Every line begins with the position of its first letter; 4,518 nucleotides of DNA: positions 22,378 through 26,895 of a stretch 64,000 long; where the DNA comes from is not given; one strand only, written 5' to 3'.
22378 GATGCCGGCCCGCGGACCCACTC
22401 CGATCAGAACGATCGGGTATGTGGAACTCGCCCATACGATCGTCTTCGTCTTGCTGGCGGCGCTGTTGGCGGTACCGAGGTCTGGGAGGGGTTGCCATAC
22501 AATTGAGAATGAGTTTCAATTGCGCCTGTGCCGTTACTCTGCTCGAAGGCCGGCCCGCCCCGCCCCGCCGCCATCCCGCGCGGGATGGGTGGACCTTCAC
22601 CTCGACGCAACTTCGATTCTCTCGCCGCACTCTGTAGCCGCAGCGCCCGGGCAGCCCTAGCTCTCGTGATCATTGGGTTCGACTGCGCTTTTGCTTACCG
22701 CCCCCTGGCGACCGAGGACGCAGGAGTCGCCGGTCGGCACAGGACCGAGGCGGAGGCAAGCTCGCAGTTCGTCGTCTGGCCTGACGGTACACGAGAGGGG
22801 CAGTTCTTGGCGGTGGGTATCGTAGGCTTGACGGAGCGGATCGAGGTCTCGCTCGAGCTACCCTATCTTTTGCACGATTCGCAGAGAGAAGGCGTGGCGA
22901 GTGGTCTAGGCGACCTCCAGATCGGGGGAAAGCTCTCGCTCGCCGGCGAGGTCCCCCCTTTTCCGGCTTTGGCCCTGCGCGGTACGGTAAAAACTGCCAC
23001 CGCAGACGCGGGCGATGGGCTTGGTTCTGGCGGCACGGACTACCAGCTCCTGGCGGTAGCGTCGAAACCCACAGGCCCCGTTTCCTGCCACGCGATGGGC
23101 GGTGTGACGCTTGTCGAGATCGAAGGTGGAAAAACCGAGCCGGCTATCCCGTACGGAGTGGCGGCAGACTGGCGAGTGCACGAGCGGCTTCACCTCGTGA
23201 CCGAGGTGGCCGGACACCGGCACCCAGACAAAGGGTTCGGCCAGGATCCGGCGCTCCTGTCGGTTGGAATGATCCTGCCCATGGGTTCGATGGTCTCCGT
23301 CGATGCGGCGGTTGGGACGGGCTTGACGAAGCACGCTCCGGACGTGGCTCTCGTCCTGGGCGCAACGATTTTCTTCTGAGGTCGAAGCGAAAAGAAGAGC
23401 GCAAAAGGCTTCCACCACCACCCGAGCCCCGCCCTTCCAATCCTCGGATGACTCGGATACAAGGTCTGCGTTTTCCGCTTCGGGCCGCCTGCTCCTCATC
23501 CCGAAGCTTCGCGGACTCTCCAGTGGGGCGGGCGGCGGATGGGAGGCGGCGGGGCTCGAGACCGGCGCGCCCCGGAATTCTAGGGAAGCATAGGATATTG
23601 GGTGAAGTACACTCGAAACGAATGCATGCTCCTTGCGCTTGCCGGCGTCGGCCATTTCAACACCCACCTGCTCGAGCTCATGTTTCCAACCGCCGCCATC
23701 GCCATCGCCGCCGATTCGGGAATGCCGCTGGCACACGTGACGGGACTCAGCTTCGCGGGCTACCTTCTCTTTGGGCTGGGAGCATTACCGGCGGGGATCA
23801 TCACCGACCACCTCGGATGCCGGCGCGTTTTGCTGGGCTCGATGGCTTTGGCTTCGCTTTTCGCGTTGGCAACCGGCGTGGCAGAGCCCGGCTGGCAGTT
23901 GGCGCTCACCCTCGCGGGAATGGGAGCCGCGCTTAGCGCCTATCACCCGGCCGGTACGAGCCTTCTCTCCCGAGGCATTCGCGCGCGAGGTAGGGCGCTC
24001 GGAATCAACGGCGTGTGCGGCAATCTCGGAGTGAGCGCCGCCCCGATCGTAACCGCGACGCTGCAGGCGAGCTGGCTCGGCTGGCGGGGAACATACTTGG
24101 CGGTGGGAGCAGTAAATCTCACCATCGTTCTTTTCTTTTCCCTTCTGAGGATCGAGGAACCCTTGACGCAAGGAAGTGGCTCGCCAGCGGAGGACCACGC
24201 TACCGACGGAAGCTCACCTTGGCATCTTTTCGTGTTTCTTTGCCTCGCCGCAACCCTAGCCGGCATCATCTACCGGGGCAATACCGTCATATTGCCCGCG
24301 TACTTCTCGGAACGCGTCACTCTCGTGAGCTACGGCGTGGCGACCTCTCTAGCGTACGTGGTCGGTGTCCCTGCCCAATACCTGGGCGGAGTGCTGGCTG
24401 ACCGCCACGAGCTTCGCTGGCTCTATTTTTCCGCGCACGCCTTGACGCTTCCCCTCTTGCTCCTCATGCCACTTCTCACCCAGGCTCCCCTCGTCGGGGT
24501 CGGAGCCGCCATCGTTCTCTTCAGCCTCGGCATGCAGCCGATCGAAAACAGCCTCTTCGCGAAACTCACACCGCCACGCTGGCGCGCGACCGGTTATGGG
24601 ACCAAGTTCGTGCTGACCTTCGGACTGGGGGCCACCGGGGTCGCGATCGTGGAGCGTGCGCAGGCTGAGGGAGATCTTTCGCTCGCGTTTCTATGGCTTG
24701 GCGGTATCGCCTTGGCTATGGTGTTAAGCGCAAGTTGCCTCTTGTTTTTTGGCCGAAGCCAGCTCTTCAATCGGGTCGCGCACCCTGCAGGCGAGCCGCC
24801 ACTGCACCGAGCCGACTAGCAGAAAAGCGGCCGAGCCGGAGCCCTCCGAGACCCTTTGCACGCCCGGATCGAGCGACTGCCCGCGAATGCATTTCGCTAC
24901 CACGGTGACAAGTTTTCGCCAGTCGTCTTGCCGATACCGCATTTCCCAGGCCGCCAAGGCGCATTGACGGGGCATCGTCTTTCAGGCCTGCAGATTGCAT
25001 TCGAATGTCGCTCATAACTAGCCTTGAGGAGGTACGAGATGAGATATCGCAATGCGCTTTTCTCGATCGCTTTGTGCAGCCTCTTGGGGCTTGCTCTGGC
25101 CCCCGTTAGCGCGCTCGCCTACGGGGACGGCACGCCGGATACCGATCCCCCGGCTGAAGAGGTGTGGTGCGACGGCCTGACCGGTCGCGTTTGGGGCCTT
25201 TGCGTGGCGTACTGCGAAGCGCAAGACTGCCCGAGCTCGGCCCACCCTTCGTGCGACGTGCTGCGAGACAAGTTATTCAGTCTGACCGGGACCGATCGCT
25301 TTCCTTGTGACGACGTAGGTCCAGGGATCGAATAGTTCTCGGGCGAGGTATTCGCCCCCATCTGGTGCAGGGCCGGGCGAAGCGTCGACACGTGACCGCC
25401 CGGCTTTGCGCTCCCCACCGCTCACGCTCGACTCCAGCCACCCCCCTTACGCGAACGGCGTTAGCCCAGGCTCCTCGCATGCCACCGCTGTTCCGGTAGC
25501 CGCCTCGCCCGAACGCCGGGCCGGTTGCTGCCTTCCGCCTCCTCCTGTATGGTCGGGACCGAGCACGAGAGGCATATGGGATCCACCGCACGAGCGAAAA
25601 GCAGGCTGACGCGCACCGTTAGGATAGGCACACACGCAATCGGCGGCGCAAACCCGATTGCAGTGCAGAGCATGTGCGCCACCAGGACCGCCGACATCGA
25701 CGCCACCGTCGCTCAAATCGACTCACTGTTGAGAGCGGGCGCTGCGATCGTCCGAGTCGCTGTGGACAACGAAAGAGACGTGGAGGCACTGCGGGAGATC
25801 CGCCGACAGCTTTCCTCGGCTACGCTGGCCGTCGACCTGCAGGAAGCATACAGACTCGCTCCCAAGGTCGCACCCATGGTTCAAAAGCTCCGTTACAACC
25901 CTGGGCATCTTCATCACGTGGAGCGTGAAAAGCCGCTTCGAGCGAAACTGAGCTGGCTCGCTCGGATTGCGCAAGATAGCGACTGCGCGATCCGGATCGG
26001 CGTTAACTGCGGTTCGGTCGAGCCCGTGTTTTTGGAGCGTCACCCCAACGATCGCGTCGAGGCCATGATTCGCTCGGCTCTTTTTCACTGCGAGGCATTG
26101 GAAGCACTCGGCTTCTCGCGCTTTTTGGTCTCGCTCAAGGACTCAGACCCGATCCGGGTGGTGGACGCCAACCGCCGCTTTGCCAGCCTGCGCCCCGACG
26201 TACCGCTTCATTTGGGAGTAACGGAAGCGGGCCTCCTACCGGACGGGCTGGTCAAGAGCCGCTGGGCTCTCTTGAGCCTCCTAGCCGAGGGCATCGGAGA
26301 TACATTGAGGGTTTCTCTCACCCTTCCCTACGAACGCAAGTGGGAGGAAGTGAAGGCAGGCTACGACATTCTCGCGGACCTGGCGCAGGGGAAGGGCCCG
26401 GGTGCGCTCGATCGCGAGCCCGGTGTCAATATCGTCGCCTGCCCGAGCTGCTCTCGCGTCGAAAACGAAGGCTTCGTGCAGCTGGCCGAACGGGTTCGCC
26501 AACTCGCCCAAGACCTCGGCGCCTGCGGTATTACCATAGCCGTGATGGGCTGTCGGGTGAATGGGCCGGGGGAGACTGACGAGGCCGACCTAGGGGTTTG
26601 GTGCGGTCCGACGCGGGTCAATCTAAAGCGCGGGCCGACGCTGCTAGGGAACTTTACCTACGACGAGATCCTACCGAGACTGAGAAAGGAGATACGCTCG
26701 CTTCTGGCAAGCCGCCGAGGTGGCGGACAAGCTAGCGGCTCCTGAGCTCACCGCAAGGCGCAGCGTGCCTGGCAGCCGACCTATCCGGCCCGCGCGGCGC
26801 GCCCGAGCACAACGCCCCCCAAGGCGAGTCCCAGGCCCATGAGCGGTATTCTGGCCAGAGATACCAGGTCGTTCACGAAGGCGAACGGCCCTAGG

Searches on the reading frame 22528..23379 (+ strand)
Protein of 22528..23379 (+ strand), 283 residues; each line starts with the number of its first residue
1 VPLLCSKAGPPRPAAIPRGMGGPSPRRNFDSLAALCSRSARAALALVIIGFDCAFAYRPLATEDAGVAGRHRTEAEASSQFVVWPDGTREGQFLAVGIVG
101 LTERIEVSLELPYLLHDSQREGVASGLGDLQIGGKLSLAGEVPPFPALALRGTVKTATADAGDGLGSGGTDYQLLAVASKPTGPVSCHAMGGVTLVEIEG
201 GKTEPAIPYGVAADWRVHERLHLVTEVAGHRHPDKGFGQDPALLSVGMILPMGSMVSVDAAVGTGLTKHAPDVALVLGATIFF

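Call 58: search_protein_families(library=pfam, proteins=[window:22528-23379:+], max_evalue=0.0001)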
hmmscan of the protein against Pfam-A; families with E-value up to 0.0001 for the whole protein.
window:22528-23379:+ (283 aa): 1 family
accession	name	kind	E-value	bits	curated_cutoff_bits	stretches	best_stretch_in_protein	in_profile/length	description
PF13557.12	Phenol_MetA_deg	-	1.5e-06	28.9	22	1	61-274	6-233/242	Putative MetA-pathway of phenol degradation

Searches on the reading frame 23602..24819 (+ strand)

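Call 58: search_protein_families(library=pfam, proteins=[window:23602-24819:+], max_evalue=0.0001)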
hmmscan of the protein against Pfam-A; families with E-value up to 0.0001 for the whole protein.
window:23602-24819:+ (405 aa): 1 family
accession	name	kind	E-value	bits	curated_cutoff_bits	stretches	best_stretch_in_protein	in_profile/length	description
PF07690.21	MFS_1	-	1.3e-27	97.1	33.4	1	27-343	14-342/347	Major Facilitator Superfamily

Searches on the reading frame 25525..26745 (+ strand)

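Call 76: search_protein_families(library=pfam, proteins=[window:25525-26745:+], max_evalue=0.0001)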
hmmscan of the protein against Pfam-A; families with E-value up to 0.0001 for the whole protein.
window:25525-26745:+ (406 aa): 1 family
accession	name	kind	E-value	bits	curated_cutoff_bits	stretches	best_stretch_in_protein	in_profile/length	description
PF04551.19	GcpE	-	2.4e-98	329.8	32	1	29-391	1-342/343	GcpE protein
